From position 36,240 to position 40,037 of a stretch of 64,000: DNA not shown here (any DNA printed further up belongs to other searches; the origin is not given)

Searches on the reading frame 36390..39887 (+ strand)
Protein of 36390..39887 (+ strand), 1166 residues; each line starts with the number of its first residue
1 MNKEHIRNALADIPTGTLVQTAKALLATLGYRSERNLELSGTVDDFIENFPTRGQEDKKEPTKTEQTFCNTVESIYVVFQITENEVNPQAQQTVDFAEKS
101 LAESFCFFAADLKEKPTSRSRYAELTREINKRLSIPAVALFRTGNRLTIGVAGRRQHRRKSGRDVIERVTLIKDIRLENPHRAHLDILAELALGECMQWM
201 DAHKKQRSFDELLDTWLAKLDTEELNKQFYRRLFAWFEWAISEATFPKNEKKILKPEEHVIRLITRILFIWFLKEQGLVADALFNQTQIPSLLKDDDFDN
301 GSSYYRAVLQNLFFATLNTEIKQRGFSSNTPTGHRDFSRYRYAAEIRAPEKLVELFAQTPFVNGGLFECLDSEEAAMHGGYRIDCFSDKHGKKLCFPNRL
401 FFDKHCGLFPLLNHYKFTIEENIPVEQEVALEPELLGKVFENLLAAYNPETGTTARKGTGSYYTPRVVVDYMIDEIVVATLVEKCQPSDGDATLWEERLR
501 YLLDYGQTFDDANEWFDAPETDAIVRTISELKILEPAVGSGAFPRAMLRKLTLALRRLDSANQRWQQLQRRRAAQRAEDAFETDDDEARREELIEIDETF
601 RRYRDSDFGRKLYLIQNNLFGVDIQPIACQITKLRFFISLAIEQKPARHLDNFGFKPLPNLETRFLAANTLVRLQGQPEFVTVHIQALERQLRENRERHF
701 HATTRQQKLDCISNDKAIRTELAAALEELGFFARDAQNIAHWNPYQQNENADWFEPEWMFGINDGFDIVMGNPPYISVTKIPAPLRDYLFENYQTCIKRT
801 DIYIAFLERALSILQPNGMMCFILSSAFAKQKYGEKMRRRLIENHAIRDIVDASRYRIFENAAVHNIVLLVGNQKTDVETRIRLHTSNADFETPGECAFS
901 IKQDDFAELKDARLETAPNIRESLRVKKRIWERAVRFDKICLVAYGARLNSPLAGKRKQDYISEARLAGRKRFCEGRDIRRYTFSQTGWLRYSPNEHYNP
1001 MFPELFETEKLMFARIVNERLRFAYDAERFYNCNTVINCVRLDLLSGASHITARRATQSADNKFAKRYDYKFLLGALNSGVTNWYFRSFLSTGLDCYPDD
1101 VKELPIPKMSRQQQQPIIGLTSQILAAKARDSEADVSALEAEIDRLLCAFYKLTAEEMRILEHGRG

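Call 6: search_protein_families(library=pfam, proteins=[window:36390-39887:+], max_evalue=0.01)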
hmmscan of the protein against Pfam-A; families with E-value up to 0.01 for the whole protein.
window:36390-39887:+ (1166 aa): 3 families
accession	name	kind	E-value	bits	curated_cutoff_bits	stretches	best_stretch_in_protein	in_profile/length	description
PF07669.17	Eco57I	-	3.7e-35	122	25.3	1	617-859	1-171/171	Eco57I restriction-modification methylase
PF02384.22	N6_Mtase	-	1.3e-12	48.1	20.4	1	755-910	121-269/311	N-6 DNA Methylase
PF12950.13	TaqI_C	-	3.8e-10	40.5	26.5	1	973-1104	3-116/118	TaqI-like C-terminal specificity domain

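Call 7: search_protein_families(library=padloc, proteins=[window:36390-39887:+], max_evalue=0.01)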
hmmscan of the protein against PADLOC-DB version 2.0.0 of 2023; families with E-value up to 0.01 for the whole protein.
window:36390-39887:+ (1166 aa): 69 families (the best 25 are shown)
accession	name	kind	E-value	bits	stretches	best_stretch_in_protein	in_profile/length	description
PDLC03601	REase_MTase_IIG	-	8.8e-60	200.6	4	687-876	597-784/1110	Type IIG restriction enzyme-methyltransferase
PDLC03612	REase_MTase_IIG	-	1.7e-54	183.5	3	764-990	805-1045/1247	Type IIG restriction enzyme-methyltransferase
PDLC03596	REase_MTase_IIG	-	3.7e-42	142.4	3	609-878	582-824/1148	Type IIG restriction enzyme-methyltransferase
PDLC03604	REase_MTase_IIG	-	8.2e-27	91.6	2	762-877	531-651/1011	Type IIG restriction enzyme-methyltransferase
PDLC03313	MTase_II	-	4.4e-26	89.5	1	716-882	103-262/563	Type II methyltransferase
PDLC03335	MTase_II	-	1.9e-23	81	1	758-878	188-309/607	Type II methyltransferase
PDLC03628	REase_MTase_IIG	-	3e-22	76.6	2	523-679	487-635/1100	Type IIG restriction enzyme-methyltransferase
PDLC03235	MTase_II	-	9.9e-22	75.5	1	763-882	244-364/648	Type II methyltransferase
PDLC03609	REase_MTase_IIG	-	4.5e-21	72.4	1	763-885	555-676/1066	Type IIG restriction enzyme-methyltransferase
PDLC02521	PglX|PglXI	-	9.3e-20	68.2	1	614-920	347-638/1174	PglX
PDLC03245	MTase_II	-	2e-16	57.7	1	765-882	158-275/577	Type II methyltransferase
PDLC03348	MTase_II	-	3.2e-16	57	1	766-1161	347-709/727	Type II methyltransferase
PDLC03267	MTase_II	-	7.3e-16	56.2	1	761-884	102-227/539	Type II methyltransferase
PDLC02527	PglX|PglXI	-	9.3e-15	51.4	2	462-637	238-388/1332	PglX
PDLC03600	REase_MTase_IIG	-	1.4e-14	51.1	1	732-915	461-647/1205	Type IIG restriction enzyme-methyltransferase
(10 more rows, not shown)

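Call 14: search_solved_structures(query=window:36390-39887:+, max_evalue=0.01, show_alignments=2)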
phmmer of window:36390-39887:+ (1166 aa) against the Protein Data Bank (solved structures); distinct sequences matched with E-value up to 0.01: 8.
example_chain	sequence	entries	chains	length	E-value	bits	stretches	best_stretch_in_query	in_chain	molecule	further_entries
7lni_A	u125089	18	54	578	1.9e-16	62.1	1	765-883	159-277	Site-specific DNA-methyltransferase (adenine-specific)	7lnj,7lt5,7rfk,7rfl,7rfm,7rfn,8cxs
8cxz_A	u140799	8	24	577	1.9e-16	62.1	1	765-883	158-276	Site-specific DNA-methyltransferase (adenine-specific)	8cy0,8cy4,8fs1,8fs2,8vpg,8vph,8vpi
7qw5_A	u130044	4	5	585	4.2e-08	34.4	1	764-867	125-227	Modification methylase BseCI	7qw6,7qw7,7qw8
1g38_A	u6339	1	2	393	0.00028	21.8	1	763-827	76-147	MODIFICATION METHYLASE TAQI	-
2ibs_A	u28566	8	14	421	0.0003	21.7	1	763-827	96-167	Modification methylase TaqI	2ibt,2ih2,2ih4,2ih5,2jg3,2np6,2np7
1aqj_A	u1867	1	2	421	0.0003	21.7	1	763-827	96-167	ADENINE-N6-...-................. TAQI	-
1aqi_A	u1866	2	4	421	0.0003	21.7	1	763-827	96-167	ADENINE-N6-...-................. TAQI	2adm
3lkd_A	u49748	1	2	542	0.00041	21.2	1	747-877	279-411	Type I restriction-modification system methyltransferase subunit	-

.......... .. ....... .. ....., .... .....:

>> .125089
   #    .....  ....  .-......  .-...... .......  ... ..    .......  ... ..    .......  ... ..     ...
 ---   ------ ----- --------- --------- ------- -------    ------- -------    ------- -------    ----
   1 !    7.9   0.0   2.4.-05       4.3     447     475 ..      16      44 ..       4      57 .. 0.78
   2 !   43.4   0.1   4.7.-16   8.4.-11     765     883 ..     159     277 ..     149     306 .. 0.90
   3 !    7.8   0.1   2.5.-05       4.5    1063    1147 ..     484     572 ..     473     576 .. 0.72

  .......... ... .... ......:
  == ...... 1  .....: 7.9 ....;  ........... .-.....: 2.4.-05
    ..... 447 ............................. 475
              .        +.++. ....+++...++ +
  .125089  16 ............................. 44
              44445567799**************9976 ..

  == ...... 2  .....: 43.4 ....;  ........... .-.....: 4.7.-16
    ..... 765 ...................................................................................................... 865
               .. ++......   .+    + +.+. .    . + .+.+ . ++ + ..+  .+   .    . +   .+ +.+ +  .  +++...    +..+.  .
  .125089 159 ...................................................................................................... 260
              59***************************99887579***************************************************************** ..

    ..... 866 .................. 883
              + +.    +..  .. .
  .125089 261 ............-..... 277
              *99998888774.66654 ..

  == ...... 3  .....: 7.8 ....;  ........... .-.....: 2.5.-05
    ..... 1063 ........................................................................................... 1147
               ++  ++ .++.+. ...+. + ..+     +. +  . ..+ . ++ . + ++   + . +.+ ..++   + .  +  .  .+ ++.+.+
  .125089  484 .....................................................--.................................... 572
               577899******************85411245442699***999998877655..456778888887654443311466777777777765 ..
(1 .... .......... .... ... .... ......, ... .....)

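Call 16: find_encoding_contigs(protein=window:36390-39887:+, flank=10000, max_places=6)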
Protein window:36390-39887:+ (1166 aa): no gene with exactly this product is on record in the collection.

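Call 18: find_homologous_proteins(query=window:36390-39887:+, max_evalue=1e-10)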
Query window:36390-39887:+ (1166 aa): 7998 proteins with E <= 1e-10 among 8000 candidates; the best 120 are listed.
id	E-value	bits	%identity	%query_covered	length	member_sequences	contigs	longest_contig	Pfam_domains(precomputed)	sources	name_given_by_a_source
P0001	0.0e+0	2607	97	100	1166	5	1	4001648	PF02384.23,PF07669.18,PF12950.14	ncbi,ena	-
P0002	0.0e+0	1722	65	100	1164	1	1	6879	PF02384.23,PF07669.18,PF12950.14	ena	-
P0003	0.0e+0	1712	65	100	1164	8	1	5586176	PF02384.23,PF07669.18,PF12950.14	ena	-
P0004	0.0e+0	1712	65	100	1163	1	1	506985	PF02384.23,PF07669.18,PF12950.14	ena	-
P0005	0.0e+0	1708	64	100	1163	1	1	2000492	PF02384.23,PF07669.18,PF12950.14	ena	-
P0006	0.0e+0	1707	65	100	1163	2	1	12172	PF02384.23,PF07669.18,PF12950.14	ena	-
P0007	0.0e+0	1699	63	100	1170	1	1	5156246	PF02384.23,PF07669.18,PF12950.14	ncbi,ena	-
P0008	0.0e+0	1697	64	100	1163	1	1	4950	PF02384.23,PF07669.18,PF12950.14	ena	-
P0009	0.0e+0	1694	64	100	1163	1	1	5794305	PF02384.23,PF07669.18,PF12950.14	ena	-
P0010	0.0e+0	1693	64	100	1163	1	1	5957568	PF02384.23,PF07669.18,PF12950.14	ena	-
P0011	0.0e+0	1692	64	100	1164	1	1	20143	PF02384.23,PF07669.18,PF12950.14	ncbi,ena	-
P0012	0.0e+0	1692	64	100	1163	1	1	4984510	PF02384.23,PF07669.18,PF12950.14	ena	-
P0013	0.0e+0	1688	64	100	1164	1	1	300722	PF02384.23,PF07669.18,PF12950.14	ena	-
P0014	0.0e+0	1686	64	100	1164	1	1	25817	PF02384.23,PF07669.18,PF12950.14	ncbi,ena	-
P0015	0.0e+0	1686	64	100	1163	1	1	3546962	PF02384.23,PF07669.18,PF12950.14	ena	-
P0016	0.0e+0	1686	64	100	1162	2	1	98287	PF02384.23,PF07669.18,PF12950.14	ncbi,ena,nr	ncbi:MAG: Eco57I restriction-modification methylase domain-containing protein [Candidatus Poribacter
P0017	0.0e+0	1685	64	100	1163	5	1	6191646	PF02384.23,PF07669.18,PF12950.14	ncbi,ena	-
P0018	0.0e+0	1684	64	100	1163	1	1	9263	PF02384.23,PF07669.18,PF12950.14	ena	-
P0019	0.0e+0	1681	64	100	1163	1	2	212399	PF02384.23,PF07669.18,PF12950.14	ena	-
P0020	0.0e+0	1681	64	100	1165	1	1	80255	PF02384.23,PF07669.18,PF12950.14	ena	-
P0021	0.0e+0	1680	64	100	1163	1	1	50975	PF02384.23,PF07669.18,PF12950.14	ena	-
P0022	0.0e+0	1679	64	100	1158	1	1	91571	PF02384.23,PF07669.18,PF12950.14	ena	-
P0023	0.0e+0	1678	63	100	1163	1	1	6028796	PF02384.23,PF07669.18,PF12950.14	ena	-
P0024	0.0e+0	1678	64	99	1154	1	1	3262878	PF02384.23,PF07669.18,PF12950.14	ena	-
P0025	0.0e+0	1677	64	100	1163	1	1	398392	PF02384.23,PF07669.18,PF12950.14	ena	-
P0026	0.0e+0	1677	64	100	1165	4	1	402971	PF02384.23,PF07669.18,PF12950.14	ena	-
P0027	0.0e+0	1675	63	100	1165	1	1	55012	PF02384.23,PF07669.18,PF12950.14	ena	-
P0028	0.0e+0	1675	64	100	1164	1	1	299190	PF02384.23,PF07669.18,PF12950.14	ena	-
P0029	0.0e+0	1673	63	100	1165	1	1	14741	PF02384.23,PF07669.18,PF12950.14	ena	-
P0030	0.0e+0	1673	63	100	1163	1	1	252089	PF02384.23,PF07669.18,PF12950.14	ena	-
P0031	0.0e+0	1669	63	100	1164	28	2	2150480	PF02384.23,PF07669.18,PF12950.14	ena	-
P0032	0.0e+0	1667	63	100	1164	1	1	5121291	PF02384.23,PF07669.18,PF12950.14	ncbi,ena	-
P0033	0.0e+0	1665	63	100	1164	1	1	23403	PF02384.23,PF07669.18,PF12950.14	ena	-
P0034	0.0e+0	1663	63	100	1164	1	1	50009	PF02384.23,PF07669.18,PF12950.14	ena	-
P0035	0.0e+0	1662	63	100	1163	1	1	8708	PF02384.23,PF07669.18,PF12950.14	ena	-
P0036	0.0e+0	1661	63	100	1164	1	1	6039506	PF02384.23,PF07669.18,PF12950.14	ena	-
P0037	0.0e+0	1660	63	100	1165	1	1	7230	PF02384.23,PF07669.18,PF12950.14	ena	-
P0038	0.0e+0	1660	63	100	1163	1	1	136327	PF02384.23,PF07669.18,PF12950.14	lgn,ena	-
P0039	0.0e+0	1658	63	100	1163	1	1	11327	PF02384.23,PF07669.18,PF12950.14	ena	-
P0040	0.0e+0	1657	63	100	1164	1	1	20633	PF02384.23,PF07669.18,PF12950.14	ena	-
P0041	0.0e+0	1642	63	100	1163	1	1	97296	PF02384.23,PF07669.18,PF12950.14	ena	-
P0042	0.0e+0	1639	63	100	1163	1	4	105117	PF02384.23,PF07669.18,PF12950.14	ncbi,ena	-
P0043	0.0e+0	1631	62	100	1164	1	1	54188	PF02384.23,PF07669.18,PF12950.14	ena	-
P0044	0.0e+0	1614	61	100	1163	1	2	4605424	PF02384.23,PF07669.18,PF12950.14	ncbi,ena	-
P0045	0.0e+0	1609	60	100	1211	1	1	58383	PF02384.23,PF07669.18,PF12950.14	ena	-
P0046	0.0e+0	1542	60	100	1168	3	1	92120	PF02384.23,PF07669.18,PF12950.14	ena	-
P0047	0.0e+0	1526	59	99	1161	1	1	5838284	PF02384.23,PF07669.18,PF12950.14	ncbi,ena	-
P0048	0.0e+0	1523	59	99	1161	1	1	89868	PF02384.23,PF07669.18,PF12950.14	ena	-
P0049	0.0e+0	1515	61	93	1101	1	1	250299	PF02384.23,PF07669.18,PF12950.14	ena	-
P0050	0.0e+0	1511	58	100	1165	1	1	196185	PF02384.23,PF07669.18,PF12950.14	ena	-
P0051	0.0e+0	1490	57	100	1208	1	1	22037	PF02384.23,PF07669.18,PF12950.14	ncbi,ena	-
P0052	0.0e+0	1467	64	85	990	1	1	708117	PF02384.23,PF07669.18,PF12950.14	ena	-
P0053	0.0e+0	1460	58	100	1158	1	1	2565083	PF02384.23,PF07669.18,PF12950.14,PF20473.5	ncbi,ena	-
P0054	0.0e+0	1439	56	100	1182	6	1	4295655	PF02384.23,PF07669.18,PF12950.14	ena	-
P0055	0.0e+0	1437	56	99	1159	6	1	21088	PF02384.23,PF07669.18,PF12950.14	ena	-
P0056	0.0e+0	1436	56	99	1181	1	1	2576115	PF02384.23,PF07669.18,PF12950.14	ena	-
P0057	0.0e+0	1435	56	100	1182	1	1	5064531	PF02384.23,PF07669.18,PF12950.14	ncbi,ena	-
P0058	0.0e+0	1421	56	99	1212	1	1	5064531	PF02384.23,PF07669.18,PF12950.14,PF20473.5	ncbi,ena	-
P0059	0.0e+0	1419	56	99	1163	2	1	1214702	PF02384.23,PF07669.18,PF12950.14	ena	-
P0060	0.0e+0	1409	56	100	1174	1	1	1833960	PF02384.23,PF07669.18,PF12950.14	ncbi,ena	-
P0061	0.0e+0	1401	56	99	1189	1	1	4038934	PF02384.23,PF07669.18,PF12950.14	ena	-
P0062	0.0e+0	1401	54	99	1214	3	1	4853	PF02384.23,PF07669.18,PF12950.14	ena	-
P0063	0.0e+0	1396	54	100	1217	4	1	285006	PF02384.23,PF07669.18,PF12950.14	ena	-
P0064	0.0e+0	1394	55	100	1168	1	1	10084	PF02384.23,PF07669.18,PF12950.14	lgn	-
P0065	0.0e+0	1393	55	99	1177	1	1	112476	PF02384.23,PF07669.18,PF12950.14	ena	-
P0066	0.0e+0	1392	55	98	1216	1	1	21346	PF02384.23,PF07669.18,PF12950.14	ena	-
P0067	0.0e+0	1392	54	99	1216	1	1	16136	PF02384.23,PF07669.18,PF12950.14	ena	-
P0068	0.0e+0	1387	55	99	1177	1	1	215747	PF02384.23,PF07669.18,PF12950.14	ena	-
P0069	0.0e+0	1386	54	99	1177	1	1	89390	PF02384.23,PF07669.18,PF12950.14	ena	-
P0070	0.0e+0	1380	54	98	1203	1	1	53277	PF02384.23,PF07669.18,PF12950.14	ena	-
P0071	0.0e+0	1378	54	99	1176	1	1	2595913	PF02384.23,PF07669.18,PF12950.14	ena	-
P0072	0.0e+0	1372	55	98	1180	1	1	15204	PF02384.23,PF07669.18,PF12950.14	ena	-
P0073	0.0e+0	1369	54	100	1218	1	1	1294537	PF02384.23,PF07669.18,PF12950.14,PF20473.5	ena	-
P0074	0.0e+0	1368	55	99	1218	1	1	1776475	PF02384.23,PF07669.18,PF12950.14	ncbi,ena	-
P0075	0.0e+0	1367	56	99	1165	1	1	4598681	PF02384.23,PF07669.18,PF12950.14,PF20473.5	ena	-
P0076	0.0e+0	1361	55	99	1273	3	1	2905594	PF02384.23,PF07669.18,PF12950.14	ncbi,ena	-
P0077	0.0e+0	1360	54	100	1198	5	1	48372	PF02384.23,PF07669.18,PF12950.14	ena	-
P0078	0.0e+0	1355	52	100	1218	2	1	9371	PF02384.23,PF07669.18,PF12950.14,PF20473.5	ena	-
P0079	0.0e+0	1336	56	57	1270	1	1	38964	PF02384.23,PF07669.18,PF12950.14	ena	-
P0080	0.0e+0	1331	53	99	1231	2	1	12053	PF02384.23,PF07669.18,PF12950.14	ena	-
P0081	0.0e+0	1329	54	99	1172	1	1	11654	PF02384.23,PF07669.18,PF12950.14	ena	-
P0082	0.0e+0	1325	55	62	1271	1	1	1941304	PF02384.23,PF07669.18,PF12950.14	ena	-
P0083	0.0e+0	1322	54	98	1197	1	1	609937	PF02384.23,PF07669.18,PF12950.14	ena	-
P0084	0.0e+0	1321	54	98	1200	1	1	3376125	PF02384.23,PF07669.18,PF12950.14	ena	-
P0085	0.0e+0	1320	55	62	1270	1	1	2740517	PF02384.23,PF07669.18,PF12950.14,PF20473.5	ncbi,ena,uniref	ncbi:Eco57I restriction-modification methylase domain-containing protein [Candidatus Spongiihabitans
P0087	0.0e+0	1313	53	99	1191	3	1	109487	PF02384.23,PF07669.18,PF12950.14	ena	-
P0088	0.0e+0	1301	53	99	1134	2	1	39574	PF02384.23,PF07669.18,PF12950.14,PF20473.5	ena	-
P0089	0.0e+0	1301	53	99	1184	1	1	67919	PF02384.23,PF07669.18,PF12950.14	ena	-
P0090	0.0e+0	1296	53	99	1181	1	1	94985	PF02384.23,PF07669.18,PF12950.14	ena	-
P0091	0.0e+0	1295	54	95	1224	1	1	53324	PF02384.23,PF07669.18,PF12950.14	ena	-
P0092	0.0e+0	1293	58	53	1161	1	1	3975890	PF02384.23,PF07669.18,PF12950.14,PF20473.5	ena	-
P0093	0.0e+0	1293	52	100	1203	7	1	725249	PF02384.23,PF07669.18,PF12950.14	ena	-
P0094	0.0e+0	1292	54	96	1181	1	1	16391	PF02384.23,PF07669.18,PF12950.14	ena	-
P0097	0.0e+0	1273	52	100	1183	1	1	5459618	PF02384.23,PF07669.18,PF12950.14,PF20473.5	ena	-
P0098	0.0e+0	1272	52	97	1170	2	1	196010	PF02384.23,PF07669.18,PF12950.14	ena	-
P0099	0.0e+0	1264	51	99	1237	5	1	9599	PF02384.23,PF07669.18,PF12950.14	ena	-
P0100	0.0e+0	1263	52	100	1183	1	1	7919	PF02384.23,PF07669.18,PF12950.14,PF20473.5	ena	-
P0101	0.0e+0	1262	52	100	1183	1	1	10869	PF02384.23,PF07669.18,PF12950.14,PF20473.5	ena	-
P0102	0.0e+0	1262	50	100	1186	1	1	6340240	PF02384.23,PF07669.18,PF12950.14,PF20473.5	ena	-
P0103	0.0e+0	1258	62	75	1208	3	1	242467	PF02384.23,PF07669.18,PF12950.14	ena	-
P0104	0.0e+0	1254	56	87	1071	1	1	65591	PF02384.23,PF07669.18,PF12950.14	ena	-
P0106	0.0e+0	1253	51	100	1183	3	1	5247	PF02384.23,PF07669.18,PF12950.14,PF20473.5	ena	-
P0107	0.0e+0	1252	52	100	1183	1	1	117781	PF02384.23,PF07669.18,PF12950.14,PF20473.5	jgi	-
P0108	0.0e+0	1252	62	75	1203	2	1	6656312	PF02384.23,PF07669.18,PF12950.14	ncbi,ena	-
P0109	0.0e+0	1252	51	100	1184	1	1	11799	PF02384.23,PF07669.18,PF12950.14,PF20473.5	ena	-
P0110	0.0e+0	1251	63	75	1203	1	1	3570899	PF02384.23,PF07669.18,PF12950.14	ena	-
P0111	0.0e+0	1251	51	100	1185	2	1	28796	PF02384.23,PF07669.18,PF12950.14,PF20473.5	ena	-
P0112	0.0e+0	1249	50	100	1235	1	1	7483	PF02384.23,PF07669.18,PF12950.14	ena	-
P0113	0.0e+0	1249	61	77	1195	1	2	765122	PF02384.23,PF07669.18,PF12950.14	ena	-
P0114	0.0e+0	1248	50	100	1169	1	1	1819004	PF02384.23,PF07669.18,PF12950.14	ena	-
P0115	0.0e+0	1248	50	100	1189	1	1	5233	PF02384.23,PF07669.18,PF12950.14,PF20473.5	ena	-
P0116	0.0e+0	1247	51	100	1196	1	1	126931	PF02384.23,PF07669.18,PF12950.14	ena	-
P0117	0.0e+0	1246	50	100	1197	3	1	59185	PF02384.23,PF07669.18,PF12950.14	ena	-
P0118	0.0e+0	1246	51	100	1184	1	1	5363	PF02384.23,PF07669.18,PF12950.14,PF20473.5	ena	-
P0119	0.0e+0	1245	51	100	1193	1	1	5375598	PF02384.23,PF07669.18,PF12950.14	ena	-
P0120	0.0e+0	1244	52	100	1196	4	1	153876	PF02384.23,PF07669.18,PF12950.14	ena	-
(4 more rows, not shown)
